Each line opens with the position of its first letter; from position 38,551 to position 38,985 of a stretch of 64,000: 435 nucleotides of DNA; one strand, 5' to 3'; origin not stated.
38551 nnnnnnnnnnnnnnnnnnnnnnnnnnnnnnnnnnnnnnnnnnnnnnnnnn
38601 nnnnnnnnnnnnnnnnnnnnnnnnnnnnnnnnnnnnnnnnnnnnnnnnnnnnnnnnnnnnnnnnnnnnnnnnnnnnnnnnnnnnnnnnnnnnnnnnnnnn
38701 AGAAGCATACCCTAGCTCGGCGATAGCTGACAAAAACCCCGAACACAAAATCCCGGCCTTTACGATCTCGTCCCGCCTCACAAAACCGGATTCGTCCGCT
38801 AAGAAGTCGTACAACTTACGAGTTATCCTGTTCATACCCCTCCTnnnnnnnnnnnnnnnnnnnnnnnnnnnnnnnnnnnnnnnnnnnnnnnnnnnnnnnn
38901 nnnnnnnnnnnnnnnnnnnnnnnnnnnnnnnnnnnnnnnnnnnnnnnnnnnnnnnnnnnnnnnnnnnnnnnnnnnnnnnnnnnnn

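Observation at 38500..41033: Resemblance to His-Xaa-Ser (Hxs) systems: HxS-repeat peptide, two nearby rSAMs, and a small possibly HxsD-like protein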

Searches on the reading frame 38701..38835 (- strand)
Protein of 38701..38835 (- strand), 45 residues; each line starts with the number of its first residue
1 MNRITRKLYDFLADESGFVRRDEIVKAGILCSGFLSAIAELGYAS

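Call 54: search_protein_families(library=pfam, max_evalue=10, proteins=[window:38701-38835:-])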
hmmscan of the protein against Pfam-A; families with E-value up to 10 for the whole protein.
seq(45 aa): 1 family
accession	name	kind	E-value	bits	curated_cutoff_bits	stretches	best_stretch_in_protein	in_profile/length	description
PF13338.12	AbiEi_4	-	0.13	12.8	25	1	7-29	2-24/49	Transcriptional regulator, AbiEi antitoxin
